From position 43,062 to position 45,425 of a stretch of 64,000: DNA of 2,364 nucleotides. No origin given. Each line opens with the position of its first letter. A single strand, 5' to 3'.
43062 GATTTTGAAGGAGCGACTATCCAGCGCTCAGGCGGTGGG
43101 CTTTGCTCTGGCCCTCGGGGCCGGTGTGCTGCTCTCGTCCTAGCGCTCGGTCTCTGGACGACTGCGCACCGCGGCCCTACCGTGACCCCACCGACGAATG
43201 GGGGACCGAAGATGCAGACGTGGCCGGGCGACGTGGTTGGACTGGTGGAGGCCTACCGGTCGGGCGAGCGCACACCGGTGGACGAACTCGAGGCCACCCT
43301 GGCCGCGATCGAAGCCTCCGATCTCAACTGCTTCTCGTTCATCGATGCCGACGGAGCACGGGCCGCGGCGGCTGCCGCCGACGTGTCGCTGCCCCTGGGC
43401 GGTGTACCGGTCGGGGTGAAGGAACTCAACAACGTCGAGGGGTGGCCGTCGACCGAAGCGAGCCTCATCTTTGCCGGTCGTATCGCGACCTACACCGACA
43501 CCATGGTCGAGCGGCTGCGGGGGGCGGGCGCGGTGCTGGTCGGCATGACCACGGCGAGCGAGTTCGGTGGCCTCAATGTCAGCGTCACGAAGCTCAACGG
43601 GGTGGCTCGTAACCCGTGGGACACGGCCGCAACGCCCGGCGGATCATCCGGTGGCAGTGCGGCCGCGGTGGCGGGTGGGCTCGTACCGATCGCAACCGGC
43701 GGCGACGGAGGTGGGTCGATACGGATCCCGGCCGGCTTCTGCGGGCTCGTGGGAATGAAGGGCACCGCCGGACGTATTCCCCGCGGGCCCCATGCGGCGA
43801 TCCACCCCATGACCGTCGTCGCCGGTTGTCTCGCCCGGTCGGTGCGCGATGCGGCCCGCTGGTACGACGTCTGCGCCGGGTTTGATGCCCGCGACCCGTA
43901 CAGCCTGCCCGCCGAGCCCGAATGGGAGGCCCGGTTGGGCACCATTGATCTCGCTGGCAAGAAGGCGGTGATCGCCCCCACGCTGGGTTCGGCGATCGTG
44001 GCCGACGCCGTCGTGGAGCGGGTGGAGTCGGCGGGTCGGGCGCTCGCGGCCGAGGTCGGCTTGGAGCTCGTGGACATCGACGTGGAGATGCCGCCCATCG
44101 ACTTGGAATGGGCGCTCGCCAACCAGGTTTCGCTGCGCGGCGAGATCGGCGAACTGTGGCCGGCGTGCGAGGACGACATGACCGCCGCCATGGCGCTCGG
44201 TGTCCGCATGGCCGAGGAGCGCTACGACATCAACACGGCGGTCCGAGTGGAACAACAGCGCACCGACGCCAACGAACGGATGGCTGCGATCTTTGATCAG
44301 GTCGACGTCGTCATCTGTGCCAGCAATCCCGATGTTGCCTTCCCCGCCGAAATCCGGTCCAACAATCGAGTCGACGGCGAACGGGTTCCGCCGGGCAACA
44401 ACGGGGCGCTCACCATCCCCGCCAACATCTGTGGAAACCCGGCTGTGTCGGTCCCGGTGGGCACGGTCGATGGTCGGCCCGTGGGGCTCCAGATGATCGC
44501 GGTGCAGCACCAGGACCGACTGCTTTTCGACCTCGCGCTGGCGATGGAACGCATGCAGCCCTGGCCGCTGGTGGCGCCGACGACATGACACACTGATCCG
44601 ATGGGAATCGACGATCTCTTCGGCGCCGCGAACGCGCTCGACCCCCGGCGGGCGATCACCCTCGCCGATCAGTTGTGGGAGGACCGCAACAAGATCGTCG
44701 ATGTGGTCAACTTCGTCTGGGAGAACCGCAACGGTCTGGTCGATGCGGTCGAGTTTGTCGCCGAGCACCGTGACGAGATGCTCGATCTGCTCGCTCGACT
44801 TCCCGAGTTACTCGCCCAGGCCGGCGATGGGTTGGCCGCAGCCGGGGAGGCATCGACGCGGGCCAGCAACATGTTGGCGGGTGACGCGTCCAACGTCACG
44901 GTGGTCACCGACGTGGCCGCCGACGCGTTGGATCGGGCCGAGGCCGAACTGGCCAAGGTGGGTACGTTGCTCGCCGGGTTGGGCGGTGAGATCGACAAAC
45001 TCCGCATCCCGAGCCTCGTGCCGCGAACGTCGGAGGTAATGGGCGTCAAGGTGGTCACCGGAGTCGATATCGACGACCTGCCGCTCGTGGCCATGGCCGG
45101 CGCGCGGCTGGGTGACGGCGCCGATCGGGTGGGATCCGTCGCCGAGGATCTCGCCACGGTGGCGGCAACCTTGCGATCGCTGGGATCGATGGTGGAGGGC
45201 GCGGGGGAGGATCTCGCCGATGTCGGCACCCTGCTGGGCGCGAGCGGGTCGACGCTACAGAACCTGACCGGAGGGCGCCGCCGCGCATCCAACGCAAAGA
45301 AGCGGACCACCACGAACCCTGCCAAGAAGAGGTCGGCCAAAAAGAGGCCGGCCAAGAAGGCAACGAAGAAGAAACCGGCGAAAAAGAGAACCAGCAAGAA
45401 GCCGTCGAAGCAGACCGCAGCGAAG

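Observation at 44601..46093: Translationally coupled paralog pair of helical proteins with histone-H1/HupB-like lysine-rich tails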

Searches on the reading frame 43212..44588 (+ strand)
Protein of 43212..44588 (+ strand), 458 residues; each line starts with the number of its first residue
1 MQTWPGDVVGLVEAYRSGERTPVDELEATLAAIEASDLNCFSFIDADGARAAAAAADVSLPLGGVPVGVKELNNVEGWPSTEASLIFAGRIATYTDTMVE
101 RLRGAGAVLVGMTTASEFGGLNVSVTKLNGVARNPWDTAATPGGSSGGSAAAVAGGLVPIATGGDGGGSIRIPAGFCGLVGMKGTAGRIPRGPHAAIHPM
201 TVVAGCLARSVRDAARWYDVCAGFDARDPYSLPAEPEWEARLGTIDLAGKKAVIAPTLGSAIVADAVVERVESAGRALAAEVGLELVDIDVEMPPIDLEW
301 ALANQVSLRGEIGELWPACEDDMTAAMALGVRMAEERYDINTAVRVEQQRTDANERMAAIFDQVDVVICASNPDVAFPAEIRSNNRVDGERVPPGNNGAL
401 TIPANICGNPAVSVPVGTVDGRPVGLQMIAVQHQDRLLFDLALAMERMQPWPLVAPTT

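Call 96: search_protein_families(library=ncbifam, proteins=[window:43212-44588:+], max_evalue=0.00001)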
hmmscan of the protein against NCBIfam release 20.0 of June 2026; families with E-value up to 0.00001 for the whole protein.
window:43212-44588:+ (458 aa): 26 families (the best 25 are shown)
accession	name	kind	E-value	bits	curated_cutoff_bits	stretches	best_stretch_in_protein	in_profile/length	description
NF004815.0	PRK06169.1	equivalog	1.4e-83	281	506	1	9-456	13-466/471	amidase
NF005450.0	PRK07042.1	equivalog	6.7e-65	219.4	458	1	9-450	10-453/464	amidase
NF009119.0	PRK12470.1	equivalog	2.8e-60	204.7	498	1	16-457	19-460/462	amidase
NF005686.0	PRK07486.1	subfamily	3.4e-60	204.1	465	1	23-454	31-478/486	amidase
TIGR00132.1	gatA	equivalog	3.7e-60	204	481.1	2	23-292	13-287/466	Asp-tRNA(Asn)/Glu-tRNA(Gln) amidotransferase subunit GatA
NF005687.0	PRK07487.1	subfamily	7.4e-60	203.1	428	1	42-448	46-455/468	amidase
NF005899.0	PRK07869.1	equivalog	9.5e-60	202.7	418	1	7-455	16-468/471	amidase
NF004717.0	PRK06061.1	equivalog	2e-59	201.6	498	1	12-456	23-474/483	amidase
NF006631.0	PRK09201.1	equivalog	3e-58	197.7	461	1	7-448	8-454/466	AtzE family amidohydrolase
TIGR02715.1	amido_AtzE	subfamily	1.2e-56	192.6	425.75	1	8-448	2-447/452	AtzE family amidohydrolase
NF004816.0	PRK06170.1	equivalog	5.6e-53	180.3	503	1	14-448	20-481/493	amidase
NF005099.0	PRK06529.1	equivalog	8.8e-48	163.3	505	1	9-287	7-288/484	amidase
NF005565.0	PRK07235.1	subfamily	7.7e-46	156.8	545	2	61-293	87-320/506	amidase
NF006043.0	PRK08186.1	subfamily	5.7e-45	153.8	487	1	8-452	9-451/600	allophanate hydrolase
NF005688.0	PRK07488.1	equivalog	6e-44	150.7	532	1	10-223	15-236/474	indoleacetamide hydrolase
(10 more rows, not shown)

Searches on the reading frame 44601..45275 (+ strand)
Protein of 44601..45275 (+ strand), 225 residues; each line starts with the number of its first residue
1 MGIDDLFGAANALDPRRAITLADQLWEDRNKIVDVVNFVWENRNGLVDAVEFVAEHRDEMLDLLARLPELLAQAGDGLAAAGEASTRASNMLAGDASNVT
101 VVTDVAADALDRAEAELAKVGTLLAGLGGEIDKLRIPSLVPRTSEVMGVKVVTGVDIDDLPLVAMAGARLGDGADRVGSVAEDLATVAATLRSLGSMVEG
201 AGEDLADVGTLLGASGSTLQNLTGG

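Call 7: find_homologous_proteins(query=window:44601-45275:+)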
Query window:44601-45275:+ (225 aa): 7 proteins with E <= 0.001 among 8000 candidates.
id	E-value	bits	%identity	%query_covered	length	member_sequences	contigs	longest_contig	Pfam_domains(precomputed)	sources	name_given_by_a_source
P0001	1.2e-42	164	39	99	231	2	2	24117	-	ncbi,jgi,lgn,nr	ncbi:hypothetical protein HQ535_01275 [bacterium]|nr:hypothetical protein [bacterium]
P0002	9.6e-42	161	42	98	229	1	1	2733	-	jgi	jgi:hypothetical protein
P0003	1.1e-38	151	40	90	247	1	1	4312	-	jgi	jgi:hypothetical protein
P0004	1.3e-38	151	45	99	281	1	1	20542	-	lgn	-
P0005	3.3e-36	143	43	100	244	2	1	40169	-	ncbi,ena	-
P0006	1.8e-27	115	40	99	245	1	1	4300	-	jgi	jgi:hypothetical protein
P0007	1.2e-26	112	38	87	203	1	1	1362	-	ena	-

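Call 8: search_solved_structures(query=window:44601-45275:+, max_evalue=10)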
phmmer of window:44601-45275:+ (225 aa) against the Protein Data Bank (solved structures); distinct sequences matched with E-value up to 10: 3.
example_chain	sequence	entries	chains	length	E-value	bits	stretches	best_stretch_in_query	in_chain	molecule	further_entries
6nyi_A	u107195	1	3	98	0.27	14.4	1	28-80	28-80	Design construct XXA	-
8w6e_A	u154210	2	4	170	0.39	13.8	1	16-125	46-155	HBC599 in complex with wFAP1.1 | wFAP1.1 structure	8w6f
7vyv_A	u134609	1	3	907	1.8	11.7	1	17-109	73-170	Depolymerase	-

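Call 13: find_encoding_contigs(protein=P0005, flank=8000, max_places=3)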
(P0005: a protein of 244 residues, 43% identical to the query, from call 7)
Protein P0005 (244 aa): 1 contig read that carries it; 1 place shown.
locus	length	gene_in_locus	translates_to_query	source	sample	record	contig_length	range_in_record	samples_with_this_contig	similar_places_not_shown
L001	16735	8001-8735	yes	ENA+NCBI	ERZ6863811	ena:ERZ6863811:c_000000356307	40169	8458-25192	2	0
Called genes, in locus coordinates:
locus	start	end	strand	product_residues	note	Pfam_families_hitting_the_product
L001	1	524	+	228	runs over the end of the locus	PF00072:Response_reg, PF00486:Trans_reg_C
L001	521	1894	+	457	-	PF00672:HAMP, PF00512:HisKA, PF02518:HATPase_c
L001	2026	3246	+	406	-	PF00389:2-Hacid_dh, PF02826:2-Hacid_dh_C, PF03446:NAD_binding_2 (weak), PF01842:ACT (weak), PF22629:ACT_AHAS_ss (weak)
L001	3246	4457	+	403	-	PF06245:DUF1015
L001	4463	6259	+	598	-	PF00425:Chorismate_bind, PF01063:Aminotran_4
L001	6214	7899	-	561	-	-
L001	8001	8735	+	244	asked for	-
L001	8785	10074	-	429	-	-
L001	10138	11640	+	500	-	PF27111:Rv1352 (weak)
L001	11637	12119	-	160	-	PF00293:NUDIX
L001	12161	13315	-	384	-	PF00089:Trypsin, PF00353:HemolysinCabind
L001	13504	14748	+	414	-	PF00144:Beta-lactamase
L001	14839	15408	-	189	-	PF13489:Methyltransf_23, PF13847:Methyltransf_31, PF08241:Methyltransf_11, PF08242:Methyltransf_12, PF13649:Methyltransf_25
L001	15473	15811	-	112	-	-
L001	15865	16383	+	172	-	-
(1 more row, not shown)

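Call 14: find_encoding_contigs(protein=P0004, flank=8000, max_places=3)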
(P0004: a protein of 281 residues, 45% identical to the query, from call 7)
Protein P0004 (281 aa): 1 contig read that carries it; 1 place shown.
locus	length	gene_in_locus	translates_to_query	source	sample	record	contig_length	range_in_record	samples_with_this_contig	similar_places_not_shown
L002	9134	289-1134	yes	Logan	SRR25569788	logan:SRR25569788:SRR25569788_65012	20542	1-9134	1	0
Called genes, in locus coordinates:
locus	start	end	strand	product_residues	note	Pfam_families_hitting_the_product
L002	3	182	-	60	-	?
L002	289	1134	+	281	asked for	-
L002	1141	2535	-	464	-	-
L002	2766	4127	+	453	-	-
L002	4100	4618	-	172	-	PF00293:NUDIX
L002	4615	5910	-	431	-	PF00089:Trypsin, PF13365:Trypsin_2, PF00353:HemolysinCabind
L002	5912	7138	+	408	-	PF00144:Beta-lactamase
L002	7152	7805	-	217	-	PF01209:Ubie_methyltran (weak), PF13489:Methyltransf_23, PF13847:Methyltransf_31, PF08241:Methyltransf_11, PF08242:Methyltransf_12, PF13649:Methyltransf_25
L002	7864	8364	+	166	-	-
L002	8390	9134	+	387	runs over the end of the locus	PF02678:Pirin, PF05726:Pirin_C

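Call 15: find_encoding_contigs(protein=P0001, flank=8000, max_places=3)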
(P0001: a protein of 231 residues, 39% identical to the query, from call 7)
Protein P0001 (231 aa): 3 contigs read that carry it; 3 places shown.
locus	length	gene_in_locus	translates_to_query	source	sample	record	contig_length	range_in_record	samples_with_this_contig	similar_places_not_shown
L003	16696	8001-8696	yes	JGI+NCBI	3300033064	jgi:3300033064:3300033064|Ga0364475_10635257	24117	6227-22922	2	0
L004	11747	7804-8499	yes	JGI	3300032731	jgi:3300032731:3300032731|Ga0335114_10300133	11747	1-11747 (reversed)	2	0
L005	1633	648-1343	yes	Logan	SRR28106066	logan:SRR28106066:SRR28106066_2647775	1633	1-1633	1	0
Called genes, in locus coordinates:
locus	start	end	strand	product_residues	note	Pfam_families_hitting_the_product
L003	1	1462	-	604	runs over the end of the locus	-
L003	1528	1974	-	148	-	-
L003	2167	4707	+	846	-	PF00324:AA_permease, PF13520:AA_permease_2, PF03522:SLC12 (weak)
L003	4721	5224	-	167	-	-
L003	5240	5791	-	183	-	-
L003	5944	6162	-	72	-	-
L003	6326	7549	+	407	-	-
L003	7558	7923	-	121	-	PF11255:DUF3054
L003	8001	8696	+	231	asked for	-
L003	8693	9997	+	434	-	PF01979:Amidohydro_1, PF07969:Amidohydro_3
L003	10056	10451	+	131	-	-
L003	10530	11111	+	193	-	-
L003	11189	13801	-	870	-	PF00082:Peptidase_S8, PF02225:PA, PF17766:fn3_6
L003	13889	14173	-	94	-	-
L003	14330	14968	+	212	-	PF01810:LysE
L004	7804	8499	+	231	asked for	-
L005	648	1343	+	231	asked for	-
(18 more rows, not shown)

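Call 93: search_dna_similar(query=window:44601-45275:+, collection=plasmids, mode=protein, max_evalue=0.001, max_rows=10)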
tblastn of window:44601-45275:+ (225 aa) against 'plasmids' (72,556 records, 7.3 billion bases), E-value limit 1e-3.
No match.

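Call 94: search_dna_similar(query=window:44601-45275:+, collection=phages, mode=protein, max_evalue=0.001, max_rows=10)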
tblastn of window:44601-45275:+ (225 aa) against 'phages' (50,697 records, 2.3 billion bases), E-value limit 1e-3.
No match.
